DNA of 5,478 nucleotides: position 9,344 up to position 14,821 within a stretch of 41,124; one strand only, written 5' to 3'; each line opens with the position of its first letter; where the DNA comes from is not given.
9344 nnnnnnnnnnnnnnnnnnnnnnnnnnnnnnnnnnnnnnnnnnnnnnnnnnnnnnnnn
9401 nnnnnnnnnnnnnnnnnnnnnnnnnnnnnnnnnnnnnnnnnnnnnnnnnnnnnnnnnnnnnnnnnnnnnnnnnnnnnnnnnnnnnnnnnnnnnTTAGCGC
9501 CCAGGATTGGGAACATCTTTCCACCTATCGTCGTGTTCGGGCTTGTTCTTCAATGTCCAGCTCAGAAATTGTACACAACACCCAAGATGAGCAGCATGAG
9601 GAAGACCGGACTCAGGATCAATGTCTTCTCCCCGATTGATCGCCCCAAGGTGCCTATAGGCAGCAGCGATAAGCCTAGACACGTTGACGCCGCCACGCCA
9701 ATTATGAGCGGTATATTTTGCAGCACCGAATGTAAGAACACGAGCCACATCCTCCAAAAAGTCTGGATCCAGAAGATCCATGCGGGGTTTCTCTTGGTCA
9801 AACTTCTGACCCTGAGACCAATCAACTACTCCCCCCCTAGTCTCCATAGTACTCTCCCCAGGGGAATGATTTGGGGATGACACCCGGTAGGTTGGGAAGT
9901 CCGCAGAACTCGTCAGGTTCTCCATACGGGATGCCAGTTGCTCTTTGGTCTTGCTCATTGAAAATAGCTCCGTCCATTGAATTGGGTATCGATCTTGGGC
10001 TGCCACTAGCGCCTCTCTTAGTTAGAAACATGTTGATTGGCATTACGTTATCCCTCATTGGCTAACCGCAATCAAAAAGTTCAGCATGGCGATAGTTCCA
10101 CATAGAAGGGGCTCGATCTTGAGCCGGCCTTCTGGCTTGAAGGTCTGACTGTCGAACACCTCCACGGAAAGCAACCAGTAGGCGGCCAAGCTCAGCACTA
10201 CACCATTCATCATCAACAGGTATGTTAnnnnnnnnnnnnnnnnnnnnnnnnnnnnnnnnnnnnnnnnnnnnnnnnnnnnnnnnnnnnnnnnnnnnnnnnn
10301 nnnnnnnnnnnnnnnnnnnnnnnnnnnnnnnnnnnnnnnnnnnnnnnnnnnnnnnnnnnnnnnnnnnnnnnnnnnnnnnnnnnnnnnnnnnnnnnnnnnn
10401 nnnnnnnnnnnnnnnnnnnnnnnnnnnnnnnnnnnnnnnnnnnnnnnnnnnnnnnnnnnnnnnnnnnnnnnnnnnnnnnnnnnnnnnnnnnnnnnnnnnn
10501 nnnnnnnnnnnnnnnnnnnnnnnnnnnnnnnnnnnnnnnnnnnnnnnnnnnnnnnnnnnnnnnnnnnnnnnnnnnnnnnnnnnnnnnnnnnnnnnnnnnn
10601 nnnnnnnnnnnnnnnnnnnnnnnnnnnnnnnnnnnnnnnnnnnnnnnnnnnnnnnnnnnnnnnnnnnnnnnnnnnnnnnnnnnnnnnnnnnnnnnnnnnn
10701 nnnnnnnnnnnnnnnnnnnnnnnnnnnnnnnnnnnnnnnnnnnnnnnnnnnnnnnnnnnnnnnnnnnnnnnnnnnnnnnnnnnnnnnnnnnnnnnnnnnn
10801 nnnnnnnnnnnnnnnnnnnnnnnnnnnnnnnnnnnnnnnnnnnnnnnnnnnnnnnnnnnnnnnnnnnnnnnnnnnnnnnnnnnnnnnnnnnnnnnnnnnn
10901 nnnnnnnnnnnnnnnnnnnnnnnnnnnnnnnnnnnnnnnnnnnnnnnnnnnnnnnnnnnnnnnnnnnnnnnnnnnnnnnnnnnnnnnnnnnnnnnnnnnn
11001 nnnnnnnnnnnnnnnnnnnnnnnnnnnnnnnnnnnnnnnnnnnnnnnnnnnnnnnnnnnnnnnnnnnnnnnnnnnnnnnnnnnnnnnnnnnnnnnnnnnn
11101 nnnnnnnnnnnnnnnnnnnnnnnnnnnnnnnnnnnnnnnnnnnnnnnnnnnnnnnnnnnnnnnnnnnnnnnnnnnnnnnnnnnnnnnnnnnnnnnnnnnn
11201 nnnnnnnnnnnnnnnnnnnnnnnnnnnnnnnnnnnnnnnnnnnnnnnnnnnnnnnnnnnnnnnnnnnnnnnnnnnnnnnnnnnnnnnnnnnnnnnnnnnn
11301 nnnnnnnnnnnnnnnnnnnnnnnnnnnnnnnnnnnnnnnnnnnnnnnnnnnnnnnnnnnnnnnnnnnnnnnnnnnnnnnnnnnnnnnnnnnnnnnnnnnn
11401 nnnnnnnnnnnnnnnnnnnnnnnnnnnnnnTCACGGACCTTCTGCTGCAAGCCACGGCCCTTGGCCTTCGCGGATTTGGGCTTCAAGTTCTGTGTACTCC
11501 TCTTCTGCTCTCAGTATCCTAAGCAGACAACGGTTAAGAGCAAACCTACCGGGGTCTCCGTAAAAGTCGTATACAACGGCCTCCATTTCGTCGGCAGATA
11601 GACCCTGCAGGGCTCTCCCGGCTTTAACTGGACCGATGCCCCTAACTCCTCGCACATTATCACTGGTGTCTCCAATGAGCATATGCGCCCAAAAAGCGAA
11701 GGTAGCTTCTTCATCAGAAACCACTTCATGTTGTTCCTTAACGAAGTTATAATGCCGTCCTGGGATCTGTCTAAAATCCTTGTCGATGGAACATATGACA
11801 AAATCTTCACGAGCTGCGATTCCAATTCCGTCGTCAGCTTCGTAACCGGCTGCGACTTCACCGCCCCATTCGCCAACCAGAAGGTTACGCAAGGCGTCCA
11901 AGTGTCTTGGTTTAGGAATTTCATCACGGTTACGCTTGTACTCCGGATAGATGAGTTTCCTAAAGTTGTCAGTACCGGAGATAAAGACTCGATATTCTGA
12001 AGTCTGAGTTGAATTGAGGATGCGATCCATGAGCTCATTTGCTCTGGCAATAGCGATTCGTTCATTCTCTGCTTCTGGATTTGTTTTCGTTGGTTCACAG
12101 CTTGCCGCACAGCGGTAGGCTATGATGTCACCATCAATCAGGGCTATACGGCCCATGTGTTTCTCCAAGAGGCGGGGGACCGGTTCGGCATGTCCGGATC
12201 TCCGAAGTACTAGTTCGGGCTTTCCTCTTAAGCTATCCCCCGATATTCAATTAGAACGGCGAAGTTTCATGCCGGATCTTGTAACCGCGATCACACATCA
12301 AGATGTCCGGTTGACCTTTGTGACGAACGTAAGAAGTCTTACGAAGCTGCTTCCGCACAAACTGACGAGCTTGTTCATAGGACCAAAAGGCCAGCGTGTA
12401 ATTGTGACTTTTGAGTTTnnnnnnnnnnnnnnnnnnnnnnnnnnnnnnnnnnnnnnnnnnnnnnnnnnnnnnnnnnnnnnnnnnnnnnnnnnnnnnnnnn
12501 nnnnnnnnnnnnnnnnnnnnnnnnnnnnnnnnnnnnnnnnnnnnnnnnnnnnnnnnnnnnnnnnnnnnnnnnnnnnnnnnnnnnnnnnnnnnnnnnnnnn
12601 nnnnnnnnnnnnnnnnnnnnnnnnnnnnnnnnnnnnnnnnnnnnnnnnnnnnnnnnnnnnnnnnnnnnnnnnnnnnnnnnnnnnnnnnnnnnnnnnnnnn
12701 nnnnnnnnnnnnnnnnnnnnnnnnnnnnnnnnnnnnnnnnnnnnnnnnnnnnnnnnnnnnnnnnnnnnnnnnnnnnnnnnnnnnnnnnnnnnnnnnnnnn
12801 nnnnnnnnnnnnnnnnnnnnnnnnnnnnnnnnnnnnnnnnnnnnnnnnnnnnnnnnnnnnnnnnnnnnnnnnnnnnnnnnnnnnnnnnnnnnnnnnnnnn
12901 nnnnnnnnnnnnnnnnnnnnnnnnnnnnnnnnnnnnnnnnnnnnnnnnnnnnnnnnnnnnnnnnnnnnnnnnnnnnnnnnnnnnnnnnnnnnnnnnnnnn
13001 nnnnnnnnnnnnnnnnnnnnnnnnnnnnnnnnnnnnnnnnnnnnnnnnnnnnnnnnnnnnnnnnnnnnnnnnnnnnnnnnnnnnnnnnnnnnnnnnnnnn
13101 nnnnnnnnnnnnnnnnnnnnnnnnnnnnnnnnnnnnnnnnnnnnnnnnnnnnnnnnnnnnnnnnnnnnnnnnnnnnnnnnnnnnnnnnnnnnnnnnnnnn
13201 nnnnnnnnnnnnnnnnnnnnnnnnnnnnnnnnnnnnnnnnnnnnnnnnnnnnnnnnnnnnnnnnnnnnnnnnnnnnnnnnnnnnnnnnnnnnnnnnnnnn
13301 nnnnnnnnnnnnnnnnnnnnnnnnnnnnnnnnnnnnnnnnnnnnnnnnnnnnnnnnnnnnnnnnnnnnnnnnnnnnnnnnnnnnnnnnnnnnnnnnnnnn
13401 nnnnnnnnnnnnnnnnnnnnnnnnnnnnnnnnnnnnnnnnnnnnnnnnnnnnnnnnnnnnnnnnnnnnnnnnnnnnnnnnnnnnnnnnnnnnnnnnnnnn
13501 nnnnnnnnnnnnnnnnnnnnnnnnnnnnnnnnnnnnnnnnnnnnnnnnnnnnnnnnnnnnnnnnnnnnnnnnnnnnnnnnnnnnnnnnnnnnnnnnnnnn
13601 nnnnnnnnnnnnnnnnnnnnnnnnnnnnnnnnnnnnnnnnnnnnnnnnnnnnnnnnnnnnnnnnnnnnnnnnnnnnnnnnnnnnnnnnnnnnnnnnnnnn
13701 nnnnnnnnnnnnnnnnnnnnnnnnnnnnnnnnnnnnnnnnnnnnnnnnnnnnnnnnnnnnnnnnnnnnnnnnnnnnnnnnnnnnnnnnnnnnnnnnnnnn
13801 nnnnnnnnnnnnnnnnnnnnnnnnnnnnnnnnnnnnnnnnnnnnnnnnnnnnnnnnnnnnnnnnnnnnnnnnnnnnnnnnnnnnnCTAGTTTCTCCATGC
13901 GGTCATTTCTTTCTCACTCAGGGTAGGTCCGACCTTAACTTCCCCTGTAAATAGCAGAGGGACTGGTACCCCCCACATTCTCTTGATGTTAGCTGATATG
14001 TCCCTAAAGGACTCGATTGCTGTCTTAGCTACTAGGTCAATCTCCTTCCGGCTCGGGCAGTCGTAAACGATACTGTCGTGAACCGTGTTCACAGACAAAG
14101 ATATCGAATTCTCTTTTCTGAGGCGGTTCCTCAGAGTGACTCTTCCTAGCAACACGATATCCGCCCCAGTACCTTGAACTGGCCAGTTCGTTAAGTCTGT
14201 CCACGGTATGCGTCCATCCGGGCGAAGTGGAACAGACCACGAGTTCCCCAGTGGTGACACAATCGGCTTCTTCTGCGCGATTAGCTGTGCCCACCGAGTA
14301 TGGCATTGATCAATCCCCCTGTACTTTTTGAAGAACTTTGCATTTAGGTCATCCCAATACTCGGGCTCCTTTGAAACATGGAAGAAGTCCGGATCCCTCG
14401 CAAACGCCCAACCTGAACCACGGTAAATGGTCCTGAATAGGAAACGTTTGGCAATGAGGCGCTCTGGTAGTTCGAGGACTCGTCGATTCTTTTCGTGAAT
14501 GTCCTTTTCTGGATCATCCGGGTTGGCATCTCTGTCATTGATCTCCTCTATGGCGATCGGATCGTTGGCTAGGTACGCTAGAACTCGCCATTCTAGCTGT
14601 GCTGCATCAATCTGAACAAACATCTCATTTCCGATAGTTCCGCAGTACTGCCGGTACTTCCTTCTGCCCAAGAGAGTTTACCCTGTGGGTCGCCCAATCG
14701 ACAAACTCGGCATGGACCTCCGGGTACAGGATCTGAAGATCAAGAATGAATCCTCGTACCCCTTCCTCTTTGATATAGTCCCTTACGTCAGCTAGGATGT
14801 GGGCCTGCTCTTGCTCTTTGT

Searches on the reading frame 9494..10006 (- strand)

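Call 12: search_protein_families(library=phrogs, proteins=[window:9494-10006:-], max_evalue=0.001)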
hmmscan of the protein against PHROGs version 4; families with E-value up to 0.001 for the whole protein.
window:9494-10006:- (170 aa): 11 families
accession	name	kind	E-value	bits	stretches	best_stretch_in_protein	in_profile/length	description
phrog_801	-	DNA, RNA and nucleotide metabolism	7.1e-46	158.8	1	54-164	87-199/476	dATP / dGTP pyrophosphohydrolase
phrog_2252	-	lysis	3.8e-27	96.7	1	4-163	46-203/285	endolysin; inhibits RNA polymerase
phrog_19680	-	unknown function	1.3e-25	91.5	1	54-148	78-176/188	-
phrog_37590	-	unknown function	1.6e-24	87.6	1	54-167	33-158/341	-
phrog_5033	-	lysis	1.4e-21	78.2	1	40-141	52-157/178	endolysin; inhibits RNA polymerase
phrog_11257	-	unknown function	3.5e-14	54.3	1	64-162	11-109/200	-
phrog_5332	-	unknown function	9.7e-14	52.4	1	73-163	122-212/215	-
phrog_16254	-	unknown function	9.4e-10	39.4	1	64-149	17-106/377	-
phrog_18716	-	unknown function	2.4e-08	35.2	1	70-132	20-82/114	-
phrog_31336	-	unknown function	4.8e-05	23.4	1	70-159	269-348/359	-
phrog_31158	-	unknown function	8.3e-05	23.3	1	68-141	10-85/224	-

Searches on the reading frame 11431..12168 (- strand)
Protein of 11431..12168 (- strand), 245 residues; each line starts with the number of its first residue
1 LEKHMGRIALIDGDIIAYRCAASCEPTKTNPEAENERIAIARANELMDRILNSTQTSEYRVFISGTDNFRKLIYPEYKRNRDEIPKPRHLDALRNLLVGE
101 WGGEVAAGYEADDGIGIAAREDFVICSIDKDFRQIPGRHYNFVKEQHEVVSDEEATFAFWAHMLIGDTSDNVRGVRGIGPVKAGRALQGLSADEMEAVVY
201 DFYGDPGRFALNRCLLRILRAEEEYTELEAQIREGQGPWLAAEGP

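Call 12: search_protein_families(library=phrogs, proteins=[window:11431-12168:-], max_evalue=0.001)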
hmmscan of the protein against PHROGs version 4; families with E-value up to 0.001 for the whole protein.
window:11431-12168:- (245 aa): 1 family
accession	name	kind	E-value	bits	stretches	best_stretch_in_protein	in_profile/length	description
phrog_107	-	DNA, RNA and nucleotide metabolism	8.1e-55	187.9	1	2-227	115-369/542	exonuclease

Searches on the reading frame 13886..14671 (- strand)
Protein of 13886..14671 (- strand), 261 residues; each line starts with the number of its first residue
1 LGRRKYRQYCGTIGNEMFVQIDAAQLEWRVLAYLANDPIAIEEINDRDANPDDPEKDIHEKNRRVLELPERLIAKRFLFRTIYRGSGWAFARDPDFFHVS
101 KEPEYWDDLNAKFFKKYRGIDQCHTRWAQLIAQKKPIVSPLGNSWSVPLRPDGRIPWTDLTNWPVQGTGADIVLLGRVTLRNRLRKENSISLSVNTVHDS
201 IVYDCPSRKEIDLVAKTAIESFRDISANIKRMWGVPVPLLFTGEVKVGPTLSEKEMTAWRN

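Call 12: search_protein_families(library=phrogs, proteins=[window:13886-14671:-], max_evalue=0.001)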
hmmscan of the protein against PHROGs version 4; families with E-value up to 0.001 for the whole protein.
window:13886-14671:- (261 aa): 3 families
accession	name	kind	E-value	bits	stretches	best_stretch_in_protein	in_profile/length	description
phrog_17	-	DNA, RNA and nucleotide metabolism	1.9e-22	80.2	1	17-254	1007-1233/1445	DNA polymerase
phrog_2573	-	DNA, RNA and nucleotide metabolism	2.6e-12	47.6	1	158-252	182-275/336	DNA polymerase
phrog_5995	-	DNA, RNA and nucleotide metabolism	1.5e-08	35.5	1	161-220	84-142/236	DNA polymerase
